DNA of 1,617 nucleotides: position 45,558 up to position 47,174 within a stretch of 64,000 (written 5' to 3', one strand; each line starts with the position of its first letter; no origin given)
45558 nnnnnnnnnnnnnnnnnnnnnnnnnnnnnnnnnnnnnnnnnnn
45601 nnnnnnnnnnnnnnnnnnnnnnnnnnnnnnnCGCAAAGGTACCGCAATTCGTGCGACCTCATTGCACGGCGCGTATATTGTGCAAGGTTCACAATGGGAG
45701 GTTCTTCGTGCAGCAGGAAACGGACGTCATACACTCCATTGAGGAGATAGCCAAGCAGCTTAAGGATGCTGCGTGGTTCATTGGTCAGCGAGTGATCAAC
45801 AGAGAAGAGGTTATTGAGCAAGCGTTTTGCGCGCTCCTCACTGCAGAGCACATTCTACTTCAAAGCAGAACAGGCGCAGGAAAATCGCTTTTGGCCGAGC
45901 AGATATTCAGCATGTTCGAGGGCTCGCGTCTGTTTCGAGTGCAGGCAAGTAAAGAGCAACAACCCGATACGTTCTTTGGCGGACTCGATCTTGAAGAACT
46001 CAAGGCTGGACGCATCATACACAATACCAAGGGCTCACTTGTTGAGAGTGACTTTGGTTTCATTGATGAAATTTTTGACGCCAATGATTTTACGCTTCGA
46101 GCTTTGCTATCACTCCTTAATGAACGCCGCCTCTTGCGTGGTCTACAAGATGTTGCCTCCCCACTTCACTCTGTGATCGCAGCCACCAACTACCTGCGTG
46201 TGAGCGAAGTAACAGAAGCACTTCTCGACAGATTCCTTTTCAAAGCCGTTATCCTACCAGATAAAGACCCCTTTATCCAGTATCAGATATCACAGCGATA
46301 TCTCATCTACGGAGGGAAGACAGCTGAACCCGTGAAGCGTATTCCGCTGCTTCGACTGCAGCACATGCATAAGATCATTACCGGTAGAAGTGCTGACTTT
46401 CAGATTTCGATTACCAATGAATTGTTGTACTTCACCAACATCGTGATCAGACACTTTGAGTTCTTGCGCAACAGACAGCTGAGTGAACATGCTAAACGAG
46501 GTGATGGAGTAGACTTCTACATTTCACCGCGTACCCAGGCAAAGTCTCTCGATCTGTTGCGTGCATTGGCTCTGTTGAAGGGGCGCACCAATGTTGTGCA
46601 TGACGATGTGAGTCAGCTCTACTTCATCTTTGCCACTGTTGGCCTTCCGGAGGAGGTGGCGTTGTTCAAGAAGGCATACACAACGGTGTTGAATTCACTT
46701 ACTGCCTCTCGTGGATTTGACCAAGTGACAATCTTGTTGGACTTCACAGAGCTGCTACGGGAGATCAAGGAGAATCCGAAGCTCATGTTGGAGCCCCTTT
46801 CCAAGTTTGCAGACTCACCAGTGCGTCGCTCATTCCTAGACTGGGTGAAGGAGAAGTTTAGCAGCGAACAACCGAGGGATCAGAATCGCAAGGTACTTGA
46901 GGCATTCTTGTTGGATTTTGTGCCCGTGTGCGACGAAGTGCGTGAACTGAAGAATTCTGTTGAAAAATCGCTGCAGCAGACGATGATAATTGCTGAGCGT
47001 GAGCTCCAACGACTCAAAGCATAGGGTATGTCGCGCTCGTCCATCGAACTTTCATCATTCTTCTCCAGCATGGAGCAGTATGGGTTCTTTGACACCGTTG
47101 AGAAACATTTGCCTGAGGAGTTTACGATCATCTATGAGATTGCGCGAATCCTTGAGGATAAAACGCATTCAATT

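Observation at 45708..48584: RavA-like AAA+ ATPase and ViaA-like vWA protein pair in an FCB-type genome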

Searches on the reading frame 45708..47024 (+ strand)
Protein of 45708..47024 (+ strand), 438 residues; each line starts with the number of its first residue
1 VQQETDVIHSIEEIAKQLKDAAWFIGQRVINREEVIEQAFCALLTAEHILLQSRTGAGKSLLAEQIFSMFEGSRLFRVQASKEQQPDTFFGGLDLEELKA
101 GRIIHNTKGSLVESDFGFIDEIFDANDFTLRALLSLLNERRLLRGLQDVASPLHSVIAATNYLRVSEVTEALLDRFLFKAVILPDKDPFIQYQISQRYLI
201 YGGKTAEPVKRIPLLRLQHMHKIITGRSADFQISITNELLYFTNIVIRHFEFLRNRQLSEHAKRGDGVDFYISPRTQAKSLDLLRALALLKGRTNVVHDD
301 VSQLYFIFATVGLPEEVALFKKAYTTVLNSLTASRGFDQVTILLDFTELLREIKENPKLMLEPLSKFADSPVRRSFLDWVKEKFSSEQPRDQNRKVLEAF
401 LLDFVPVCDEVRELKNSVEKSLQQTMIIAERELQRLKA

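Call 5: search_protein_families(library=pfam, proteins=[window:45708-47024:+], max_evalue=1)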
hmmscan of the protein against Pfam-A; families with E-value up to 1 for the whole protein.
window:45708-47024:+ (438 aa): 9 families
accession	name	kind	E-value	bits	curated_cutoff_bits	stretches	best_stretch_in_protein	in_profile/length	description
PF20030.5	bpMoxR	-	3e-31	108.6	27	1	17-182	2-166/205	MoxR domain in the MoxR-vWA-beta-propeller ternary systems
PF07728.20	AAA_5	-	1.6e-16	61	22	1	48-176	1-139/139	AAA domain (dynein-related subfamily)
PF17868.7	AAA_lid_8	-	7.2e-05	23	22.8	1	269-307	19-57/72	AAA lid domain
PF07726.17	AAA_3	-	0.00018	21.8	27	1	48-178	1-131/131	ATPase family associated with various cellular activities (AAA)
PF00158.32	Sigma54_activat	-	0.0013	18.9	20.2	1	33-170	9-151/168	Sigma-54 interaction domain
PF17863.7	AAA_lid_2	-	0.002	18.2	22.7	1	270-304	11-45/74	AAA lid domain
PF00004.35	AAA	-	0.0061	17.4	21.2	1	50-178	2-125/131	ATPase family associated with various cellular activities (AAA)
PF25201.1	nSTAND6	-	0.043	14.3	27.7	1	32-93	4-67/148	Novel STAND NTPase 6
PF13401.12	AAA_22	-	0.085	13.6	27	1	46-92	5-53/130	AAA domain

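Call 6: search_protein_families(library=ncbifam, proteins=[window:45708-47024:+], max_evalue=1)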
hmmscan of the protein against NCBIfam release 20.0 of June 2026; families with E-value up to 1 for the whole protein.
window:45708-47024:+ (438 aa): 4 families
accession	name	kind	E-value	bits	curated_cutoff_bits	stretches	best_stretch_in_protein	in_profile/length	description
NF010054.0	PRK13531.1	equivalog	2.9e-18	66.2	681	1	22-301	15-277/498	ATPase RavA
NF038308.1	RNA_repair_RtcR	equivalog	0.0019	17.1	650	1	42-70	200-228/530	RNA repair transcriptional activator RtcR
TIGR02031.1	BchD-ChlD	equivalog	0.018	13.8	499.55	1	49-178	19-160/608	magnesium chelatase ATPase subunit D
NF005115.0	PRK06547.1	equivalog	0.1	12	173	1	47-78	16-47/172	hypothetical protein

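Call 7: search_protein_families(library=padloc, proteins=[window:45708-47024:+], max_evalue=1)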
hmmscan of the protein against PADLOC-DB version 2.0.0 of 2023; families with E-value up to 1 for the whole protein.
window:45708-47024:+ (438 aa): 2 families
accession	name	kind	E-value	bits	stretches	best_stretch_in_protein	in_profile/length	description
PDLC04140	mad8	-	0.00089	16.9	1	24-177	5-147/314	mads_8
PDLC01993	RtcR--CARF_AAA_HTH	-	0.0021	14.6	1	41-69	199-227/523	-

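Call 9: search_solved_structures(query=window:45708-47024:+, max_evalue=0.01)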
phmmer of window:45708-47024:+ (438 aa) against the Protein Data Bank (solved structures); distinct sequences matched with E-value up to 0.01: 4.
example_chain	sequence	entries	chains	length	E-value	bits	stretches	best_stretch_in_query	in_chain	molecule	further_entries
3nbx_X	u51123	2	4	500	1.8e-16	63.4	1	28-181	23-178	ATPase ravA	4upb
6q7l_V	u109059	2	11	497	1.8e-16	63.4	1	28-181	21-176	ATPase RavA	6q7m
6q7l_U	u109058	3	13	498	1.8e-16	63.4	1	28-181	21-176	ATPase RavA | RavA | RavA + Mg-ADP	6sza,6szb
2r44_A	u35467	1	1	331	0.0018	20.6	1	17-191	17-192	Uncharacterized protein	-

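Call 12: find_homologous_proteins(query=window:45708-47024:+, max_evalue=0.001)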
Query window:45708-47024:+ (438 aa): 369 proteins with E <= 0.001 among 8000 candidates; the best 120 are listed.
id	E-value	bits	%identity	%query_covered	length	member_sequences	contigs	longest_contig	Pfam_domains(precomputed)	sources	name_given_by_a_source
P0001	2.4e-275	931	97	100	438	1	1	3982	PF20030.6,PF17868.8,PF07728.21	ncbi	-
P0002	3.5e-260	881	91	100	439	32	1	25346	PF20030.6,PF17868.8,PF07728.21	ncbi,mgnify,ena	mgnify:CR=1 FL=1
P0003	4.4e-247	838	87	100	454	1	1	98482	PF20030.6,PF17868.8,PF07726.18,PF07728.21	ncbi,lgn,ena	-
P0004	9.2e-243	823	86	98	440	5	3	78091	PF20030.6,PF07728.21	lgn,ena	-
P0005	8.9e-238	807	84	98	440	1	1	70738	PF20030.6,PF17868.8,PF07726.18,PF07728.21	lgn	-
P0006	3.7e-237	805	82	99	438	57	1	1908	PF20030.6,PF17868.8,PF07726.18,PF07728.21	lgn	-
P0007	2.8e-236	802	83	100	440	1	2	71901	PF20030.6,PF17868.8,PF07728.21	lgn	-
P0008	3.4e-234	795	81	100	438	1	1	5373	PF20030.6,PF17868.8,PF07728.21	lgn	-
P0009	6.0e-234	794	82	100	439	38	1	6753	PF20030.6,PF17868.8,PF07726.18,PF07728.21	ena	-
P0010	7.0e-233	791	81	100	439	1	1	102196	PF20030.6,PF17868.8,PF07726.18,PF07728.21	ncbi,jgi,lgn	ncbi:MAG: hypothetical protein RIR53_1122 [Bacteroidota bacterium]|jgi:MoxR-like ATPase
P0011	7.4e-233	791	80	100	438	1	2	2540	PF20030.6,PF17868.8,PF07726.18,PF07728.21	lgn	-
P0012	2.4e-232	789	81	100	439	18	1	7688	PF20030.6,PF17868.8,PF07728.21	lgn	-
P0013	4.3e-232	788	80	100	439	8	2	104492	PF20030.6,PF17868.8,PF07726.18,PF07728.21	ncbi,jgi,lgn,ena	jgi:MoxR-like ATPase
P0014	5.9e-230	781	80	100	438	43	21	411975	PF20030.6,PF17868.8,PF07726.18,PF07728.21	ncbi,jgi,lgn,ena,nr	ncbi:MAG: MoxR family ATPase [Ignavibacteria bacterium]|nr:MoxR family ATPase [Ignavibacteria bacter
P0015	1.8e-228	776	79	99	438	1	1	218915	PF20030.6,PF17868.8,PF07728.21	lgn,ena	-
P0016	2.4e-227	773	80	98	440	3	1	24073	PF20030.6,PF17868.8,PF07726.18,PF07728.21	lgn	-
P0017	4.1e-226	769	81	99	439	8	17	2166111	PF20030.6,PF17868.8,PF07728.21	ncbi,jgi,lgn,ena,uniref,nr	ncbi:MAG: MoxR family ATPase ['Candidatus Kapabacteria' thiocyanatum]|uniref:AAA+ ATPase domain-cont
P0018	1.5e-225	767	80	98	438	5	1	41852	PF20030.6,PF17868.8,PF07728.21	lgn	-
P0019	2.9e-225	766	79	98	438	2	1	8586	PF20030.6,PF17868.8,PF07728.21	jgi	-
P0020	4.1e-223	759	78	100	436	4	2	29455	PF20030.6,PF17868.8,PF07726.18,PF07728.21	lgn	-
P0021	1.0e-222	757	78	99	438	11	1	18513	PF20030.6,PF07728.21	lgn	-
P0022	9.4e-222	754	78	100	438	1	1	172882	PF20030.6,PF17868.8,PF07728.21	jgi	-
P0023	6.7e-221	751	78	99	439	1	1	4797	PF20030.6,PF17868.8,PF07728.21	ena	-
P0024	2.0e-220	750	78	99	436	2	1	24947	PF20030.6,PF17868.8,PF07726.18,PF07728.21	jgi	-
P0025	2.5e-219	746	78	100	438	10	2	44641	PF20030.6,PF17868.8,PF07728.21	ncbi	ncbi:AAA family ATPase [soil metagenome]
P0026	4.1e-219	746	77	99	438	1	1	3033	PF20030.6,PF17868.8,PF07728.21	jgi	-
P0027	2.5e-218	743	78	98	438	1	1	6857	PF20030.6,PF17868.8,PF07728.21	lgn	-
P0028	3.2e-218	743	77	98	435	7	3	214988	PF20030.6,PF17868.8,PF07728.21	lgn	-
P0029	5.2e-218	742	78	98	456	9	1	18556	PF20030.6,PF17868.8,PF07728.21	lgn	-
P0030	3.2e-217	739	78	98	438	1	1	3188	PF20030.6,PF17868.8,PF07728.21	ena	-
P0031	8.0e-216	735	77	98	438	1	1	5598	PF20030.6,PF17868.8,PF07726.18,PF07728.21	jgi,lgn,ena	-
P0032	9.9e-216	734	77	98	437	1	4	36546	PF20030.6,PF17868.8,PF07728.21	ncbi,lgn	-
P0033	2.1e-215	733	76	99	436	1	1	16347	PF20030.6,PF17868.8,PF07728.21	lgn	-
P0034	2.1e-215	733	76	99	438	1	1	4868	PF20030.6,PF17868.8,PF07726.18,PF07728.21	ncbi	-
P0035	2.2e-215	733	76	99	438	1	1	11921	PF20030.6,PF17868.8,PF07726.18,PF07728.21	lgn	-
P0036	5.0e-215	732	76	98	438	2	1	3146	PF20030.6,PF17868.8,PF07728.21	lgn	-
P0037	3.3e-214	729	75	100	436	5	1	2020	PF20030.6,PF17868.8,PF07726.18,PF07728.21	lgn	-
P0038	1.3e-213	727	74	99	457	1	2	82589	PF20030.6,PF17868.8,PF07728.21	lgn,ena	-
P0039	3.6e-213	726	75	97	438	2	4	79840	PF20030.6,PF07728.21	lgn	-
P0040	4.4e-213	726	75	100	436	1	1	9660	PF20030.6,PF17868.8,PF07726.18,PF07728.21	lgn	-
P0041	4.4e-213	726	76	98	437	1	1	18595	PF20030.6,PF17868.8,PF07728.21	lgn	-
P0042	8.5e-213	725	74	99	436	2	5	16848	PF20030.6,PF17868.8,PF07726.18,PF07728.21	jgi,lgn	jgi:MoxR-like ATPase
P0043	1.3e-212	724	75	98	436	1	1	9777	PF20030.6,PF17868.8,PF07726.18,PF07728.21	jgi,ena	-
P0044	1.0e-211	721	76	99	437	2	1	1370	PF20030.6,PF17868.8,PF07728.21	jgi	-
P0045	7.0e-211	718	74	98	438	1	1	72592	PF20030.6,PF17868.8,PF07728.21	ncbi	-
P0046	1.3e-210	718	74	99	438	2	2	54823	PF20030.6,PF17868.8,PF07728.21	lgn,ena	-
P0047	3.6e-210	716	74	100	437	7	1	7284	PF20030.6,PF17868.8,PF07726.18,PF07728.21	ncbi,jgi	jgi:MoxR-like ATPase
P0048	2.9e-208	710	75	98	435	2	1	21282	PF20030.6,PF17868.8,PF07726.18,PF07728.21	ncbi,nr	ncbi:MAG: MoxR family ATPase [Candidatus Kapabacteria bacterium]|nr:MoxR family ATPase [Candidatus K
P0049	1.2e-207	708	73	98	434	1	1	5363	PF20030.6,PF17868.8,PF07728.21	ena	-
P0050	2.3e-207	707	80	91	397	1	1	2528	PF20030.6,PF17868.8,PF07728.21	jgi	-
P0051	5.2e-207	706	73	97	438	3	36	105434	PF20030.6,PF17868.8,PF07728.21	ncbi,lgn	-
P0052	1.0e-206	705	74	98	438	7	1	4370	PF20030.6,PF17868.8,PF07728.21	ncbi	-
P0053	2.3e-206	704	73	99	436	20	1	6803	PF20030.6,PF17868.8,PF07726.18,PF07728.21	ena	-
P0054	2.3e-204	697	73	98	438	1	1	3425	PF20030.6,PF17868.8,PF07728.21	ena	-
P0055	4.7e-204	696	72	99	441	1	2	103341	PF20030.6,PF07726.18,PF07728.21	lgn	-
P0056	1.3e-202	691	71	98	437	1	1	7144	PF20030.6,PF17868.8,PF07728.21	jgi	jgi:MoxR-like ATPase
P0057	1.0e-192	659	72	98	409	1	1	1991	PF20030.6,PF17868.8,PF07728.21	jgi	jgi:MoxR-like ATPase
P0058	8.5e-181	619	68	94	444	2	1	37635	PF20030.6,PF07726.18,PF07728.21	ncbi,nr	ncbi:MAG: MoxR family ATPase [Candidatus Kapabacteria bacterium]|nr:MoxR family ATPase [Candidatus K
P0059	4.7e-179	614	67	97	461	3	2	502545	PF20030.6,PF07726.18,PF07728.21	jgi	jgi:MoxR-like ATPase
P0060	2.5e-177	608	65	97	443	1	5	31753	PF20030.6,PF07726.18,PF07728.21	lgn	-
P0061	1.0e-176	606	65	97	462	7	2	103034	PF20030.6,PF17868.8,PF07726.18,PF07728.21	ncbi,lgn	-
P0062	2.2e-176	605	64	98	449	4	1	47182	PF20030.6,PF17868.8,PF07728.21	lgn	-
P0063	7.6e-174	596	64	97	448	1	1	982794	PF20030.6,PF07726.18,PF07728.21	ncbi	-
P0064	2.3e-173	595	63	97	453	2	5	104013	PF20030.6,PF07726.18,PF07728.21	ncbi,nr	ncbi:MAG: AAA family ATPase [Bacteroidota bacterium]|nr:MoxR family ATPase [Candidatus Kapabacteria 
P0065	4.9e-173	594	64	94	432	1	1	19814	PF20030.6,PF17868.8,PF07726.18,PF07728.21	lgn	-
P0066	1.5e-172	592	64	97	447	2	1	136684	PF20030.6,PF07726.18,PF07728.21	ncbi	-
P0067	2.4e-172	592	62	96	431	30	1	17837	PF20030.6,PF07726.18,PF07728.21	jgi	jgi:MoxR-like ATPase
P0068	6.0e-172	590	63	98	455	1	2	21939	PF20030.6,PF07726.18,PF07728.21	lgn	-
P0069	1.4e-171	589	63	95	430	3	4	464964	PF20030.6,PF17868.8,PF07726.18,PF07728.21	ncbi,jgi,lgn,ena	-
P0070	2.6e-171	588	63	94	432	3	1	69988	PF20030.6,PF17868.8,PF07726.18,PF07728.21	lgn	-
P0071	9.7e-171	586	61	97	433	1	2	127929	PF20030.6,PF17868.8,PF07726.18,PF17863.8,PF07728.21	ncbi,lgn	-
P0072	3.3e-170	584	64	97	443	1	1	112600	PF20030.6,PF07726.18,PF07728.21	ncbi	-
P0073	3.4e-170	584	62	97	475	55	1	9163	PF20030.6,PF07726.18,PF07728.21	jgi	-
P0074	6.2e-170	584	62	96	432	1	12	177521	PF20030.6,PF17868.8,PF07726.18,PF07728.21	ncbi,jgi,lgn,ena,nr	ncbi:ATPase RavA [bacterium HR21]|jgi:MoxR-like ATPase|nr:ATPase RavA [bacterium HR21]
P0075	1.2e-169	583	63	94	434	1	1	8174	PF20030.6,PF17868.8,PF07726.18,PF07728.21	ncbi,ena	-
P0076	7.5e-169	580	83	72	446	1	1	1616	PF00958.28,PF20030.6,PF17868.8,PF07728.21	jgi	-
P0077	7.8e-168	577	62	97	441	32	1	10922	PF20030.6,PF07726.18,PF07728.21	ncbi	ncbi:MAG: AAA family ATPase [Candidatus Kapaibacterium sp.]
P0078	1.7e-167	576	61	97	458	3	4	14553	PF20030.6,PF07726.18,PF07728.21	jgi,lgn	jgi:MoxR-like ATPase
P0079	2.8e-167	575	62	94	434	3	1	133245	PF20030.6,PF17868.8,PF07726.18,PF07728.21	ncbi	ncbi:MAG: AAA family ATPase [Chlorobiota bacterium]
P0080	3.6e-165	568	60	97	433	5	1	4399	PF20030.6,PF17868.8,PF07726.18,PF07728.21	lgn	-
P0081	7.5e-164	564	61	95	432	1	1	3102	PF20030.6,PF17868.8,PF07726.18,PF07728.21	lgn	-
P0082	2.9e-162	558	59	97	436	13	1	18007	PF20030.6,PF17868.8,PF07726.18,PF07728.21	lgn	-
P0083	5.9e-161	554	59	95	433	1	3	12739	PF20030.6,PF17868.8,PF07726.18,PF07728.21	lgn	-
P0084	6.3e-161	554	60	95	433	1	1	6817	PF20030.6,PF17868.8,PF07726.18,PF07728.21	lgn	-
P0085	6.4e-161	554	62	94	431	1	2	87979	PF20030.6,PF07726.18,PF07728.21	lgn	-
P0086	1.0e-160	553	62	94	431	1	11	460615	PF20030.6,PF07726.18,PF07728.21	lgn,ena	-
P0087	2.0e-160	552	62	94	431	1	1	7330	PF20030.6,PF07726.18,PF07728.21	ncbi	-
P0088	2.7e-160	552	62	94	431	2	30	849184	PF20030.6,PF07726.18,PF07728.21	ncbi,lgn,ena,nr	ncbi:AAA family ATPase [Chlorobiota bacterium]|nr:AAA family ATPase [Chlorobiota bacterium]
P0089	3.8e-160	551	61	94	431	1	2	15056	PF20030.6,PF07726.18,PF07728.21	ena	-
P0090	3.9e-160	551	59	96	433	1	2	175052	PF20030.6,PF17868.8,PF07726.18,PF07728.21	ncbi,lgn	-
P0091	4.0e-160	551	62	94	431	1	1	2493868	PF20030.6,PF07726.18,PF07728.21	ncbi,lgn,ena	-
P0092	7.7e-160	550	62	94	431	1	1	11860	PF20030.6,PF07728.21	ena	-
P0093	8.6e-160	550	72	78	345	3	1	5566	PF20030.6,PF17868.8,PF07728.21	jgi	jgi:MoxR-like ATPase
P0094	1.7e-159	549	61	94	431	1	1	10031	PF20030.6,PF07726.18,PF07728.21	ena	-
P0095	2.3e-159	549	60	95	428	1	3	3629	PF20030.6,PF17868.8,PF07726.18,PF07728.21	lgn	-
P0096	3.6e-159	548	61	94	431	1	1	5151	PF20030.6,PF07726.18,PF07728.21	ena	-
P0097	5.5e-159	548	60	95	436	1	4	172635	PF20030.6,PF17868.8,PF07726.18,PF07728.21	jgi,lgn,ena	-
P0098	1.9e-158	546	58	95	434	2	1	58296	PF20030.6,PF17868.8,PF07728.21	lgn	-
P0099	2.8e-158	545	60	94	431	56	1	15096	PF20030.6,PF07728.21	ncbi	-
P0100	4.9e-158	544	61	94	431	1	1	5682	PF20030.6,PF07728.21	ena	-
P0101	6.9e-158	544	60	94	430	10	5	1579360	PF20030.6,PF07726.18,PF07728.21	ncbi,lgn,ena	ncbi:MAG: MoxR family ATPase [Candidatus Kapaibacterium sp.]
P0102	8.2e-158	544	59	94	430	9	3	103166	PF20030.6,PF07726.18,PF07728.21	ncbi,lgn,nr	ncbi:MAG: MoxR family ATPase [Bacteroidetes bacterium]|nr:MoxR family ATPase [Bacteroidota bacterium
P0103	1.2e-155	536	59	94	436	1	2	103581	PF20030.6,PF07728.21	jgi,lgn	jgi:MoxR-like ATPase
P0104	1.5e-155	536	57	94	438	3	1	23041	PF20030.6,PF07726.18,PF07728.21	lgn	-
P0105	1.5e-154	533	56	95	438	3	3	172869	PF20030.6,PF07726.18,PF07728.21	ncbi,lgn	-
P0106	5.8e-154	531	59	94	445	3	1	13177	PF20030.6,PF07728.21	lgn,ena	-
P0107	7.0e-154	531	57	94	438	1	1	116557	PF20030.6,PF17868.8,PF07728.21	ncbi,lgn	-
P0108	6.0e-153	528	61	94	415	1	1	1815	PF20030.6,PF07726.18,PF07728.21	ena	-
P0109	6.9e-153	527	59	94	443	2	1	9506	PF20030.6,PF07728.21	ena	-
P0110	1.6e-152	526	59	94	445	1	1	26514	PF20030.6,PF07728.21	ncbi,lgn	-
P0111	8.3e-151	521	58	94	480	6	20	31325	PF20030.6,PF07728.21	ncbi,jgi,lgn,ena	-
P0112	1.1e-150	520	57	94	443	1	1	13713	PF20030.6,PF07728.21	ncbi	-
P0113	1.3e-150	520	58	97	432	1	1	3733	PF20030.6,PF07726.18,PF07728.21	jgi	jgi:MoxR-like ATPase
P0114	2.8e-150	519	57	94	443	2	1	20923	PF20030.6,PF07728.21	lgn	-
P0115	3.6e-150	519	58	94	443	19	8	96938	PF20030.6,PF07728.21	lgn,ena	-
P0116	3.8e-149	515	57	95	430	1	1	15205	PF20030.6,PF17868.8,PF07728.21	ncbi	-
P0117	4.5e-149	515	58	94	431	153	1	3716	PF20030.6,PF07728.21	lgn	-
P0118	1.2e-148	513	56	95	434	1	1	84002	PF20030.6,PF17868.8,PF07726.18,PF07728.21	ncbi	-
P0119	4.1e-146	505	54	97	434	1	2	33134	PF20030.6,PF17868.8,PF07728.21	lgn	-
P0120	4.8e-146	505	54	97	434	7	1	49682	PF20030.6,PF17868.8,PF07726.18,PF07728.21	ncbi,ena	-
